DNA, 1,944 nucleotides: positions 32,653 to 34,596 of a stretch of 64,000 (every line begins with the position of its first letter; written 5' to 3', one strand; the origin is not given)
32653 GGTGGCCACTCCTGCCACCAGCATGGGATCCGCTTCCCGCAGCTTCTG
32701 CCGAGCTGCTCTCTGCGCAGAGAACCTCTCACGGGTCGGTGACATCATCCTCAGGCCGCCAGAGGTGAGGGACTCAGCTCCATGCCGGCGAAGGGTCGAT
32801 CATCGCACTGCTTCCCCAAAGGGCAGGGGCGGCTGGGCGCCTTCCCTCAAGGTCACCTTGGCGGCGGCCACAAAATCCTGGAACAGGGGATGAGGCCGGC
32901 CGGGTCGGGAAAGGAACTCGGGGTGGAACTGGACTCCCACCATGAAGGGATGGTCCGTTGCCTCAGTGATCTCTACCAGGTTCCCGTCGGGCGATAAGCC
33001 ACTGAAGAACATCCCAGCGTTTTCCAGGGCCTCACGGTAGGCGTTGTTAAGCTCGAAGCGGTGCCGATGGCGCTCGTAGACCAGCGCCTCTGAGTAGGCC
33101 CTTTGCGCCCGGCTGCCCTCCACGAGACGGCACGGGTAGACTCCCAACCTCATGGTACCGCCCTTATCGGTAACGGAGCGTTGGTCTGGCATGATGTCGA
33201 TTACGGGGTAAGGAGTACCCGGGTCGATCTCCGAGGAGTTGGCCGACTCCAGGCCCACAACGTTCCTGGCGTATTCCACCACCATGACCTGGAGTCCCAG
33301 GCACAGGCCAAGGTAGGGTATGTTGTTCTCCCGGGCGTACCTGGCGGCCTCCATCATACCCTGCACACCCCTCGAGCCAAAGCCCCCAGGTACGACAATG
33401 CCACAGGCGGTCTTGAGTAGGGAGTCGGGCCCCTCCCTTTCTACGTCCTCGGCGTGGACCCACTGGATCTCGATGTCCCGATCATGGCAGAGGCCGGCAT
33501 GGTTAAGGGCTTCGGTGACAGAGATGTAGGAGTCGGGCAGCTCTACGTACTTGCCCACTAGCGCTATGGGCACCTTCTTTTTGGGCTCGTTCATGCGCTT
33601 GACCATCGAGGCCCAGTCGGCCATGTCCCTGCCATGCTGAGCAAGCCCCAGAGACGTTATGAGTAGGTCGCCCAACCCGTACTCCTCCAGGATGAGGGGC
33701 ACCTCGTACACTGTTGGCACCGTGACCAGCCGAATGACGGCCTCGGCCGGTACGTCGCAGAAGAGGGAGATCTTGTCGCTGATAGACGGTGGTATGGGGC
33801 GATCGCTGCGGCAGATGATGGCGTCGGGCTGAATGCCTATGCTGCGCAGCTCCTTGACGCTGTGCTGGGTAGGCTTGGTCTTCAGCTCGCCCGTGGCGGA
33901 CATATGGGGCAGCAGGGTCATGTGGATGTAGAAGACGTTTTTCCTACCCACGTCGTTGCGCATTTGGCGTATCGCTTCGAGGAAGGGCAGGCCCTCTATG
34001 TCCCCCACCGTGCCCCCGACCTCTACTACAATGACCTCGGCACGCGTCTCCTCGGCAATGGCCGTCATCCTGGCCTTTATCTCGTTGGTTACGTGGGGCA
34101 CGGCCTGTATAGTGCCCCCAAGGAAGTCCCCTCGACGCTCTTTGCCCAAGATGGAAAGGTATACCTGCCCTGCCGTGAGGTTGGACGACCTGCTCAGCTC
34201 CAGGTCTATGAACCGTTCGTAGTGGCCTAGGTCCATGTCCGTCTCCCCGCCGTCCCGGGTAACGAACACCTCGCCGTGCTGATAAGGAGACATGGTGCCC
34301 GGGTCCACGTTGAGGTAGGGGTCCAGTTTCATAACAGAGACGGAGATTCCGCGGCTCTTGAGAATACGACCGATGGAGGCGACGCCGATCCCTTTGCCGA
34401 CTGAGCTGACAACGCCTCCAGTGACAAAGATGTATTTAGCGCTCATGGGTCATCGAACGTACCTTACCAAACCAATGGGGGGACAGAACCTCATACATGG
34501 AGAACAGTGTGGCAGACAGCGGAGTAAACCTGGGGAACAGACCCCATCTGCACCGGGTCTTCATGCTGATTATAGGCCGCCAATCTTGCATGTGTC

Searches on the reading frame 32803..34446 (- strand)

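Call 73: search_protein_families(library=pfam, proteins=[window:32803-34446:-], max_evalue=0.01)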
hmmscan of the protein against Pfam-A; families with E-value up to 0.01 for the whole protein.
window:32803-34446:- (548 aa): 3 families
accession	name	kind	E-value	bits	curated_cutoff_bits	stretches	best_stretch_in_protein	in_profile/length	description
PF06418.20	CTP_synth_N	-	6.5e-122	406.4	26.1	1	4-268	1-265/265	CTP synthase N-terminus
PF00117.34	GATase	-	1.6e-37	129.4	22.8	1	303-527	2-189/190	Glutamine amidotransferase class-I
PF07722.19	Peptidase_C26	-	4.8e-06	26.9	20.5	1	369-510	99-219/219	Peptidase C26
